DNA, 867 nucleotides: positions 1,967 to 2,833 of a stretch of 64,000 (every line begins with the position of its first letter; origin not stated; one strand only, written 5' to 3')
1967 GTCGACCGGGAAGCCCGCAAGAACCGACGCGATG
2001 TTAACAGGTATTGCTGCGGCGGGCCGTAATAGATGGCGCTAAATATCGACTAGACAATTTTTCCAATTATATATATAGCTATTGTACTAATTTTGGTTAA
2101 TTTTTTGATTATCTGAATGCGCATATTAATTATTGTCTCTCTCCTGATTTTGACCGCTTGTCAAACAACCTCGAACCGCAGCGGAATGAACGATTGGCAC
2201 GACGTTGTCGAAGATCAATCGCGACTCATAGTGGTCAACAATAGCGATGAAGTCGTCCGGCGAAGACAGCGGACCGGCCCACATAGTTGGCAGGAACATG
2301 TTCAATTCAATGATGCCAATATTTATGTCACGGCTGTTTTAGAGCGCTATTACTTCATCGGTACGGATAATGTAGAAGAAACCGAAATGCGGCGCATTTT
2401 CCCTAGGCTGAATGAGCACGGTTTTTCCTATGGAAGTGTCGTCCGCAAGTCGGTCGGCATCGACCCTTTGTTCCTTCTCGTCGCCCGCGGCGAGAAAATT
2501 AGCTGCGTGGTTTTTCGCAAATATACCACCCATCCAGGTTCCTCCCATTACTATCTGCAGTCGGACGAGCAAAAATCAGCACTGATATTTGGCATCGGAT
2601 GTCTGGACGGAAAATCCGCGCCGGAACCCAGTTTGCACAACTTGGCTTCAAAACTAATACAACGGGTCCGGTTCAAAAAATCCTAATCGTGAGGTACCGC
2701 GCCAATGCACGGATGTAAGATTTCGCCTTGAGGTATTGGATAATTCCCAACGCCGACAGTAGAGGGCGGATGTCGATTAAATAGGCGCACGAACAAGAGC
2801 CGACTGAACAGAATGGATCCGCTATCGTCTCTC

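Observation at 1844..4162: Tandem family of four signal-peptide proteins of unknown function with shared Cys motifs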

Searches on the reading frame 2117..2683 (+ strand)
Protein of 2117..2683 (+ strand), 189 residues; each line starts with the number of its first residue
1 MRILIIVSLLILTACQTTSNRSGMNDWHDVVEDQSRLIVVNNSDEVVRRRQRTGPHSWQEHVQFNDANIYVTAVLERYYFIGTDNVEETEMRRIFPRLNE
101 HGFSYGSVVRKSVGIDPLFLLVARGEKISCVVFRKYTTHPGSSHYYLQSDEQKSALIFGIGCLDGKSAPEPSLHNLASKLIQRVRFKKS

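Call 4: search_protein_families(library=pfam, proteins=[window:2117-2683:+], max_evalue=1)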
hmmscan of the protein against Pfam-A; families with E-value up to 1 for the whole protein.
window:2117-2683:+ (189 aa): 3 families
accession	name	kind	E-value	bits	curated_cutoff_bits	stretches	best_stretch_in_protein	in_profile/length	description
PF07877.16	DUF1661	-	0.055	13.6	25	1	123-141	10-28/31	Protein of unknown function (DUF1661)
PF08139.17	LPAM_1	-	0.14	13.1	20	1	3-16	5-18/18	Prokaryotic membrane lipoprotein lipid attachment site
PF07534.22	TLD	-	0.16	12.3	24.5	1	76-145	14-81/170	TLDc domain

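Call 5: search_protein_families(library=ncbifam, proteins=[window:2117-2683:+], max_evalue=1)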
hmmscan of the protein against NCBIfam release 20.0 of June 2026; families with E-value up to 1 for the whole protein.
window:2117-2683:+ (189 aa): 0 families

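Call 9: find_homologous_proteins(query=A1)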
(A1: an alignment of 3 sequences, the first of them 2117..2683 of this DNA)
Query A1 (3 sequences) (189 aa, profile of the alignment): 2 proteins with E <= 0.001 among 2938 candidates.
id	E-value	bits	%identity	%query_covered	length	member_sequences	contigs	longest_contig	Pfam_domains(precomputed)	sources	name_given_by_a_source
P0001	1.5e-91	323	35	96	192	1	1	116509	-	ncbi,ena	-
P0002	7.8e-77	275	27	98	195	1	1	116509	-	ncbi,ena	-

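Call 12: find_encoding_contigs(protein=P0001, flank=10000, max_places=6)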
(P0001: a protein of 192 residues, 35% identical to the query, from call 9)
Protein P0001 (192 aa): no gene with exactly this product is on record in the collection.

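Call 15: search_protein_families(library=padloc, proteins=[window:2117-2683:+], max_evalue=1)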
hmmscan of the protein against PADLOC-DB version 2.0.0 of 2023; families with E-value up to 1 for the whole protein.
window:2117-2683:+ (189 aa): 0 families

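Call 16: search_protein_families(library=phrogs, proteins=[window:2117-2683:+], max_evalue=1)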
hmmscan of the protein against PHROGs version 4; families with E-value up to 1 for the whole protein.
window:2117-2683:+ (189 aa): 2 families
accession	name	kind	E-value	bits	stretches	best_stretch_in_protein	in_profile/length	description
phrog_6073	-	lysis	0.19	13.1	1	2-21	4-23/67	Rz-like spanin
phrog_4719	-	lysis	0.87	11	0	1-24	9-32/101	Rz-like spanin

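Call 17: search_solved_structures(query=A1, max_evalue=10)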
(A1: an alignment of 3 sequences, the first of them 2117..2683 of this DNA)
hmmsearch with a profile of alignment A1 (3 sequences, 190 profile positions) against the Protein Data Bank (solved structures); distinct sequences matched with E-value up to 10: 8.
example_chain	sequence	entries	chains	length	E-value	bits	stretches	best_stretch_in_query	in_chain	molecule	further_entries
6tjh_A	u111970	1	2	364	0.001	21.8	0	44-92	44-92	Cake9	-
6tji_A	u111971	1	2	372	0.001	21.8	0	44-92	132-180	Cake10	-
6tjg_A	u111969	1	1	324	0.0034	20.1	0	44-92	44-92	Cake8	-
6tjf_A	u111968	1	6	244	0.044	16.5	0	44-92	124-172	Cake6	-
2yv4_A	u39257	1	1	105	0.14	14.9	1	88-154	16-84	Hypothetical protein PH0435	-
6tje_A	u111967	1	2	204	0.18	14.5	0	44-92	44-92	Cake5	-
6tjd_A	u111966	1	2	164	0.78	12.4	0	44-92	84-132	Cake4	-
8gkj_A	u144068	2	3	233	1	12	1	70-173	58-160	MUC16 antibody AR9.6 heavy chain | MUC16 antibody AR9.6 Fab heavy chain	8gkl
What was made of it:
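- Tried and rejected: PDB hits to the designed 'Cake' propellers (E 1e-3, zero stretches passing on their own; call 17) were also rejected as a repeat effect.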

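Call 18: search_protein_representatives(alignment_id=A1)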
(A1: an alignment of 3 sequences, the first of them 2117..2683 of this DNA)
Query: 3 sequences, 190 profile positions. Proteins with E-value up to 0.001 (for the whole library): 13; up to 1e-10: 6; up to 1e-30: 4. The best 13 are listed.
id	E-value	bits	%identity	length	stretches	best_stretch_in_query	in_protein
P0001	4.8e-92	322.9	-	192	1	1-190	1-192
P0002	2.5e-77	275.0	-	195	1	1-188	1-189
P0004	1.4e-37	145.3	-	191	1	6-188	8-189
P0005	1.2e-35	139.1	-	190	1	5-188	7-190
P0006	2.3e-27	112.0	-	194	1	3-187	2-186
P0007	6.8e-14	68.1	-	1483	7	16-100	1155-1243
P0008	3.1e-07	46.4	-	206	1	5-134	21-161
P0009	1.8e-05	40.6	-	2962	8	34-73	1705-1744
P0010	2.3e-05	40.3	-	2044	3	37-95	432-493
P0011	6.6e-05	38.8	-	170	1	6-139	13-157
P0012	8.5e-05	38.4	-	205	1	3-170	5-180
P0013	4.5e-04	36.1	-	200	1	4-187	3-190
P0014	7.3e-04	35.4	-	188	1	8-137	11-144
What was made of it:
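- Distribution is extremely patchy (call 18).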

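Call 24: find_encoding_contigs(protein=P0011, flank=8000, max_places=4)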
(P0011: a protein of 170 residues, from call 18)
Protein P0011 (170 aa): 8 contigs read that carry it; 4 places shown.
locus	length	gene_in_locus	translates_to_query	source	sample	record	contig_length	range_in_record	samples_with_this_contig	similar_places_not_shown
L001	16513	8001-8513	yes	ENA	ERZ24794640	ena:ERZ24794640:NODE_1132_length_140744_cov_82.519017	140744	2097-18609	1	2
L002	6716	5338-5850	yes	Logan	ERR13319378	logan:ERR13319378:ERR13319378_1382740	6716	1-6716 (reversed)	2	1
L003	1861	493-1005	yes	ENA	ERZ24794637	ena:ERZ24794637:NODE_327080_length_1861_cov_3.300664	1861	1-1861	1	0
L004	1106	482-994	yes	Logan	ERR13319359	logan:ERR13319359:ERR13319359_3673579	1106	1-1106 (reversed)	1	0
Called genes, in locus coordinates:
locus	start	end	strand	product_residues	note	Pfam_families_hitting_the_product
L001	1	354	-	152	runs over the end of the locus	PF00583:Acetyltransf_1 (weak), PF13673:Acetyltransf_10, PF13508:Acetyltransf_7 (weak)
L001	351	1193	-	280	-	PF00793:DAHP_synth_1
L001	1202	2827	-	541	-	PF06418:CTP_synth_N, PF00117:GATase, PF07722:Peptidase_C26 (faint)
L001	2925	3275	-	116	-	PF03840:SecG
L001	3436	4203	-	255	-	PF00121:TIM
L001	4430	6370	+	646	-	PF13623:SurA_N_2, PF13624:SurA_N_3, PF00639:Rotamase (weak), PF13145:Rotamase_2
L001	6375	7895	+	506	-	PF04715:, PF00425:Chorismate_bind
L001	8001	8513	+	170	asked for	-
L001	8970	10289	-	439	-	PF04748:Polysacc_deac_2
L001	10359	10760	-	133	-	PF00376:MerR, PF13411:MerR_1, PF09278:MerR-DNA-bind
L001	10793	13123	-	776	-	PF04945:YHS, PF19335:HMBD, PF00122:E1-E2_ATPase, PF00702:Hydrolase, PF08282:Hydrolase_3 (weak)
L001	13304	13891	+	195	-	PF00117:GATase, PF07722:Peptidase_C26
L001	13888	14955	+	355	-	PF02885:Glycos_trans_3N, PF00591:Glycos_transf_3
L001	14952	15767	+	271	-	PF00218:IGPS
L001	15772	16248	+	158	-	PF01967:MoaC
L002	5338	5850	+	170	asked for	-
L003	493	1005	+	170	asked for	-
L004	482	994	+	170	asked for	-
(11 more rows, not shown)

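Call 29: find_encoding_contigs(protein=P0013, flank=8000, max_places=4)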
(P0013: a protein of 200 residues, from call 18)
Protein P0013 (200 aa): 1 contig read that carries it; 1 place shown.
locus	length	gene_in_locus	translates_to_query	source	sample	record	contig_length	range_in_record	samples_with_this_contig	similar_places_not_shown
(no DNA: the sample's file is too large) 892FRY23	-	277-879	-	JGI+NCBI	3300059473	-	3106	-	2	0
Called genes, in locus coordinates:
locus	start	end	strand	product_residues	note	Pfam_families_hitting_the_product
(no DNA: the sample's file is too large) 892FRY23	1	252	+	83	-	?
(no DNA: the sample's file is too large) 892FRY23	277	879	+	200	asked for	-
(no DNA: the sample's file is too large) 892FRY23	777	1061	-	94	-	-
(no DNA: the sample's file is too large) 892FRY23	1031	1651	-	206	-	-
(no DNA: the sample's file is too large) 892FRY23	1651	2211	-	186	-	-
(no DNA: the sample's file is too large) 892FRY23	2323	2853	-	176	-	-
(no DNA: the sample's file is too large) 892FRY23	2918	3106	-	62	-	?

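Call 30: search_protein_families(library=pfam, proteins=[P0007, P0009, P0010], max_evalue=0.01)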
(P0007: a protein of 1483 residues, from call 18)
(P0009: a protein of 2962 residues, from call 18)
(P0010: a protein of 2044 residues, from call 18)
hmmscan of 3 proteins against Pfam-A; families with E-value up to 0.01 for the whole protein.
P0007 (1483 aa): 8 families
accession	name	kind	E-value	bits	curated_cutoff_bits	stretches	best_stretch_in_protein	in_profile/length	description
PF04089.19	BRICHOS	-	3.1e-179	582.2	25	9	719-807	2-90/91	BRICHOS domain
PF25037.1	VPS13_C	-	3.8e-15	56.2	21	0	187-245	42-100/114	Intermembrane lipid transfer protein VPS13, C-terminal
PF24504.1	Rod_N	-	2.6e-10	40.6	27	0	157-230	61-133/250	Rod, N-terminal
PF24870.1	DUF7735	-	1.1e-09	38.9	27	0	121-142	30-51/147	Domain of unknown function (DUF7735)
PF05770.16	Ins134_P3_kin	-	1.6e-08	34.8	23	0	1058-1095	124-161/201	Inositol 1,3,4-trisphosphate 5/6-kinase ATP-grasp domain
PF05579.19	Peptidase_S32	-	1.1e-05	25.2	24.7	0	366-415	105-154/297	Equine arteritis virus serine endopeptidase S32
PF15974.10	Cadherin_tail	-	1.5e-05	26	22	0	314-363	55-103/134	Cadherin C-terminal cytoplasmic tail, catenin-binding region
PF05402.18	PqqD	-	7.2e-05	23.5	23.4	0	126-143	12-29/67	Coenzyme PQQ synthesis protein D (PqqD)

P0009 (2962 aa): 5 families
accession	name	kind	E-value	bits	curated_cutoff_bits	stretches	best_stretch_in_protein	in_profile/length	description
PF06594.17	HCBP_related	-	6.6e-126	410.5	21.4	10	2700-2740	1-42/42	Haemolysin-type calcium binding protein related domain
PF00353.25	HemolysinCabind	-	2.3e-121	395.4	23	30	1463-1497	2-36/36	RTX calcium-binding nonapeptide repeat (4 copies)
PF19092.6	DUF5780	-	1.4e-08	35.3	28.2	0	2576-2597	76-97/109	Family of unknown function (DUF5780)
PF04385.20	FAINT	-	1.1e-06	28.9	20.7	0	2578-2600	30-52/78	Domain of unknown function, DUF529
PF07202.18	Tcp10_C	-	0.0014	18.7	36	0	1732-1741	5-14/35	T-complex protein 10 C-terminus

P0010 (2044 aa): 6 families
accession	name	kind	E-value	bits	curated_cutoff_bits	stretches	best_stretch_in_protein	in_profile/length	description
PF01055.32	Glyco_hydro_31_2nd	-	8.7e-247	817.8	23.5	3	1423-1801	1-328/328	Glycosyl hydrolases family 31 TIM-barrel domain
PF21365.3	Glyco_hydro_31_3rd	-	2.3e-54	182.2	24.4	2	970-1057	1-87/87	Glycosyl hydrolase family 31 C-terminal domain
PF13802.12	Gal_mutarotas_2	-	3.3e-19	70.3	27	3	1235-1380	24-181/184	Glycosyl hydrolase 31 N-terminal galactose mutarotase-like domain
PF00088.24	Trefoil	-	2.3e-16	59.8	21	2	1145-1184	5-43/43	Trefoil (P-type) domain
PF23302.1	HTH_DNAJC9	-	2e-08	34.7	27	0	260-290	35-65/69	DNAJC9 HTH domain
PF17137.9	DUF5110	-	0.0033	17.9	27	0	1916-1961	6-49/71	Domain of unknown function (DUF5110)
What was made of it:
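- On BRICHOS domain: The 7e-14 hit to the 9x BRICHOS-repeat protein P0007 (calls 18, 30) is a sum of about 10-bit matches to near-identical repeats.
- Tried and rejected: The exhaustive search listed a 1483-aa protein with 9 BRICHOS repeats at E 7e-14 (calls 18, 30).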

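Call 55: list_cluster_members(proteins=[P0004, P0005, P0006, P0008, P0012, P0014, P0015, P0016, P0011])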
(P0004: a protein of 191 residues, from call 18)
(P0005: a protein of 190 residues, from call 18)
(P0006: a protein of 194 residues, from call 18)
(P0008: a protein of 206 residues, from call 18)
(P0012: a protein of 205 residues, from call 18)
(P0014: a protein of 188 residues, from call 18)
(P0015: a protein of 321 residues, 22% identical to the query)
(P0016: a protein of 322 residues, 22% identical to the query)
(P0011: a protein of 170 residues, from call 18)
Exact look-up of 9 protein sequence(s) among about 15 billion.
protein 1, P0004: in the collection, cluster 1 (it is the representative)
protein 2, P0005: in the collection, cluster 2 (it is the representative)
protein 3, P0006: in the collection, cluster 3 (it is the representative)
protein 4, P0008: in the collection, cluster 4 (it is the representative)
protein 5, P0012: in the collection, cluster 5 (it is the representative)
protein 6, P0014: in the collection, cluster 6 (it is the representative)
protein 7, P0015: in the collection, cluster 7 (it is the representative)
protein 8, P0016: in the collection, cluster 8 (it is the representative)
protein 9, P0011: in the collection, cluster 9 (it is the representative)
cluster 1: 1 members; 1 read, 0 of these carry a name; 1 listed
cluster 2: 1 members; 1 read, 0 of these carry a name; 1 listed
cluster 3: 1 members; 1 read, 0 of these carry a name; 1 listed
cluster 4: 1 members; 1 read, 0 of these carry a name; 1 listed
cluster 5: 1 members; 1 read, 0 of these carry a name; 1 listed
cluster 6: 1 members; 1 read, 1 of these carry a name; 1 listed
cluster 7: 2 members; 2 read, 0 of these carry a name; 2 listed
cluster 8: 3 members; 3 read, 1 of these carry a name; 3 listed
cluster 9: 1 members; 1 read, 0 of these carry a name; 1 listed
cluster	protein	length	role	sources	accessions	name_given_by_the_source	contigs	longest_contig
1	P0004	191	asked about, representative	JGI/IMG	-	-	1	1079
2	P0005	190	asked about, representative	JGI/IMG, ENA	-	-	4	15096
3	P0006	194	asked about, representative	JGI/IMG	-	-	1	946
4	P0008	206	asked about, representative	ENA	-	-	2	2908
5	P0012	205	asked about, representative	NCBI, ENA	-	-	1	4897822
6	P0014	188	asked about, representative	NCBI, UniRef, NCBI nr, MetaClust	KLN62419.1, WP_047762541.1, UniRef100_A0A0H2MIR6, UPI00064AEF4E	hypothetical protein WH96_02645 [Kiloniella spongiae] | Lipoprotein n=1 Tax=Kiloniella spongiae TaxID=1489064 RepID=A0A0H2MIR6_9PROT | hypothetical protein [Kiloniella spongiae]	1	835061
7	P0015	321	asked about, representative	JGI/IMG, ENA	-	-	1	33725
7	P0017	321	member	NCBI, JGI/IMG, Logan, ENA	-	-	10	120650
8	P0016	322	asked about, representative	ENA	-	-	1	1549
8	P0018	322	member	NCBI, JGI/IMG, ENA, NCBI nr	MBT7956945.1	MAG: hypothetical protein HN731_17240 [Rhodospirillaceae bacterium] | hypothetical protein | hypothetical protein [Rhodospirillaceae bacterium]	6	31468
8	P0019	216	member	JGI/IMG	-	-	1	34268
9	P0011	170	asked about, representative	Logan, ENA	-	-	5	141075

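Call 57: find_encoding_contigs(protein=P0014, flank=8000, max_places=2)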
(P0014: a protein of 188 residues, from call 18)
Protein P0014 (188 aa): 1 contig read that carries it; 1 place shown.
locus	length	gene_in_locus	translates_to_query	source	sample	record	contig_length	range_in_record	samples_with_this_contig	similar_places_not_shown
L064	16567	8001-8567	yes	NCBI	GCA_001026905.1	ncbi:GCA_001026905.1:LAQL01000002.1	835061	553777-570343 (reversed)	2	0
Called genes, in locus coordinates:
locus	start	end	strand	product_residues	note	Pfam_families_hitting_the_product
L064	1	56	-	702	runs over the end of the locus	PF00496:SBP_bac_5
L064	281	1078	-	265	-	PF00459:Inositol_P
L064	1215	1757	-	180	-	-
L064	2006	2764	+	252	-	PF02348:CTP_transf_3, PF12804:NTP_transf_3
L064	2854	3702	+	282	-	PF00800:PDT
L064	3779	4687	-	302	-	PF09296:NUDIX-like, PF09297:Zn_ribbon_NUD (weak), PF00293:NUDIX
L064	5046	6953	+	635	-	PF13177:DNA_pol3_delta2, PF13604:AAA_30 (weak), PF00004:AAA, PF07728:AAA_5 (faint), PF13401:AAA_22 (weak), PF22608:DNAX_ATPase_lid, PF12169:DNA_pol3_gamma3, PF12362:DUF3646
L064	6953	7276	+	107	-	PF02575:YbaB_DNA_bd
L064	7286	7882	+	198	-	PF21176:RecR_HhH, PF02132:RecR_ZnF (faint), PF01751:Toprim (weak), PF13662:Toprim_4, PF21175:RecR_C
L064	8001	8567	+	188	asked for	-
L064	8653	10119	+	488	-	PF13598:DUF4139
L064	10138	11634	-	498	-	PF02646:RmuC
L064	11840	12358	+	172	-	PF01327:Pep_deformylase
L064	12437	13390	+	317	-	PF00551:Formyl_trans_N, PF02911:Formyl_trans_C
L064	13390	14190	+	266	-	PF01416:PseudoU_synth_1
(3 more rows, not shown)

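Call 58: find_encoding_contigs(protein=P0012, flank=8000, max_places=2)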
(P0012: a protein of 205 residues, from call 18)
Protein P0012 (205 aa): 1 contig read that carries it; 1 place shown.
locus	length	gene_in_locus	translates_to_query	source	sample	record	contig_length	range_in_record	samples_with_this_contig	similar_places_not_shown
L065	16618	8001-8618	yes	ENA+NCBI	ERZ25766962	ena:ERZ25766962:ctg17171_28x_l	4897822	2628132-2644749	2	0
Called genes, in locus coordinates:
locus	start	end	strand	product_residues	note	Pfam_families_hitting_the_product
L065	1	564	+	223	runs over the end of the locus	PF04290:DctQ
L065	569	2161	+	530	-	PF06808:DctM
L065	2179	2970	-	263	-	PF01261:AP_endonuc_2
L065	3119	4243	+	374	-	PF13466:STAS_2 (weak), PF02405:MlaE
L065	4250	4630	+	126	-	PF00903:Glyoxalase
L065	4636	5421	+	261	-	PF00005:ABC_tran, PF13304:AAA_21 (faint)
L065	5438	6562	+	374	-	PF02470:MlaD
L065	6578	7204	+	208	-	PF03886:ABC_trans_aux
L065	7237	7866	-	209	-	PF06041:DUF924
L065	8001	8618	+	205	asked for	-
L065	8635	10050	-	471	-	PF05138:PaaA_PaaC (weak)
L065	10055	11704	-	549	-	PF00378:ECH_1, PF16113:ECH_2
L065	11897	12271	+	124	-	PF07883:Cupin_2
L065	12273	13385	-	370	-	PF02230:Abhydrolase_2 (weak)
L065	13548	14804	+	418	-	PF00296:Bac_luciferase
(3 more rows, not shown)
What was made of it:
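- The P0012 homologue lies just downstream of an Mla-like lipid-transport ABC operon (MlaE, ABC ATPase, MlaD, ABC_trans_aux) (call 58). The Mla adjacency occurs in one locus of six, and a divergent DUF924 gene sits in between (call 58).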

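Call 59: find_encoding_contigs(protein=P0005, flank=8000, max_places=3)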
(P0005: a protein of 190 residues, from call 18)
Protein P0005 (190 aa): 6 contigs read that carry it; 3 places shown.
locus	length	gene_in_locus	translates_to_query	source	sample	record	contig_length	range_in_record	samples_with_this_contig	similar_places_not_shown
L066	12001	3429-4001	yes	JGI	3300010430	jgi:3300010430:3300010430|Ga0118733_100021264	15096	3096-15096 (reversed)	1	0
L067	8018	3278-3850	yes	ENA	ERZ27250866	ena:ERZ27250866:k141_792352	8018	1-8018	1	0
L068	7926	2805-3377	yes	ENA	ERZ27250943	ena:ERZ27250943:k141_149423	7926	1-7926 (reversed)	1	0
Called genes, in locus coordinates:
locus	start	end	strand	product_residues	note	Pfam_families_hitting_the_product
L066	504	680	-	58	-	-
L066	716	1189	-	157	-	PF04828:GFA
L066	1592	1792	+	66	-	-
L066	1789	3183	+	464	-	PF01425:Amidase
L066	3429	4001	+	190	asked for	-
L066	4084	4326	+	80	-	PF00353:HemolysinCabind (weak)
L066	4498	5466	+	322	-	PF00353:HemolysinCabind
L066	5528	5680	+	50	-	-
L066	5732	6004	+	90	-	PF07876:Dabb (weak)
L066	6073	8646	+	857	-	PF00884:Sulfatase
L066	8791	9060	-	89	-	-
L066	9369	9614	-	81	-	-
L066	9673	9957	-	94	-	-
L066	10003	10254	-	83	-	PF05930:Phage_AlpA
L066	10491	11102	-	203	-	-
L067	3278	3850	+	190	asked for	-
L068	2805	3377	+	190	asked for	-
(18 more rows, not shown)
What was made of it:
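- The P0005 copy lies next to RTX-repeat proteins, with an integrase about 6 kb away (call 59).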

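Call 69: predict_structure(alignment_id=A4)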
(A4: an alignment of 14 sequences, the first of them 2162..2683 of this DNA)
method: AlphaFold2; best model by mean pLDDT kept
length: 174 residues; sequences in the alignment: 14
mean_pLDDT: 89.5   pTM: 0.85
mean pLDDT of the five models: 89.5, 89.2, 88.9, 88.9, 87.9
residues with pLDDT >= 90: 130; 70-90: 31; 50-70: 6; < 50: 7
segments of 3 or more residues with pLDDT < 50: 1-6
pLDDT, mean of each block of 10 residues (from residue 1): 53 94 88 94 93 93 91 94 93 94 96 96 84 79 96 94 94 76
secondary structure, 60 per line:
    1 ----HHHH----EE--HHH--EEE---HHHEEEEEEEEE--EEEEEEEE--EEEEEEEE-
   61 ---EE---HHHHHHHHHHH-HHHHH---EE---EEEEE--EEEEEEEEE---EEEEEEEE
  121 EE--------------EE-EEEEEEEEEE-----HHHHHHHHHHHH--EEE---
elements in order: H5-8 E22-24 E31-39 E42-49 E52-59 H69-79 H81-85 E94-98 E101-109 E113-122 E140-149 H155-166 E169-171
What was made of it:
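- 2117..2686 (+): lipA: a 189-aa lipoprotein (LTAC, Cys15, +2 Gln) and a member of the family. It has the lowest GC of the cluster (0.48; GC3 0.54). It is closer to the metagenomic homologues P0004 and P0005 (38% and 36%) than to its neighbours lipC and lipB (34% and 26%). AF2 model of residues 16-189: pLDDT 89.5, pTM 0.85 (call 69).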

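Call 74: list_cluster_members(proteins=[window:2186-2683:+, window:2126-2683:+, window:2141-2683:+, window:2129-2683:+])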
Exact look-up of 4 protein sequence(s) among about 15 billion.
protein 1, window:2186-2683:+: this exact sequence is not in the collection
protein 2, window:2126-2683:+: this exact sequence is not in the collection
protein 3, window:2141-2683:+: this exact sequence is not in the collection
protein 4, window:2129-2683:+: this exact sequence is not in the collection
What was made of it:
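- Tried and rejected: Alternative starts for lipA were looked up in the public collection and none is present (call 74).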

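Call 81: search_solved_structures(query=A4, max_evalue=10)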
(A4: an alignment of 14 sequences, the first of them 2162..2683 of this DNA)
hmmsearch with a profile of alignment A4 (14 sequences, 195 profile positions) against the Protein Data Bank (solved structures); distinct sequences matched with E-value up to 10: 5.
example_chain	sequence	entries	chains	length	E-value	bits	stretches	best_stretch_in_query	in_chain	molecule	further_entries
9qvj_A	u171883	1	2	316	0.43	13.2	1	85-187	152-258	Butirosin biosynthesis protein H N-terminal domain-containing protein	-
9quz_A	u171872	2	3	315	0.55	12.9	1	85-187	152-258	Butirosin biosynthesis protein H N-terminal domain-containing protein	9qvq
9qvk_A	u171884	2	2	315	0.57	12.8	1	85-187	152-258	Butirosin biosynthesis protein H N-terminal domain-containing protein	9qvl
9qvs_A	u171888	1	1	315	0.74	12.4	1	89-187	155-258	Butirosin biosynthesis protein H N-terminal domain-containing protein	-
9qvo_A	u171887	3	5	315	0.79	12.4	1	86-187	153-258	Butirosin biosynthesis protein H N-terminal domain-containing protein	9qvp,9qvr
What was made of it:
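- On PsbP (PF01789) and DUF1795/DcrB sequence families: No PDB sequence hit with either profile (calls 17, 81).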
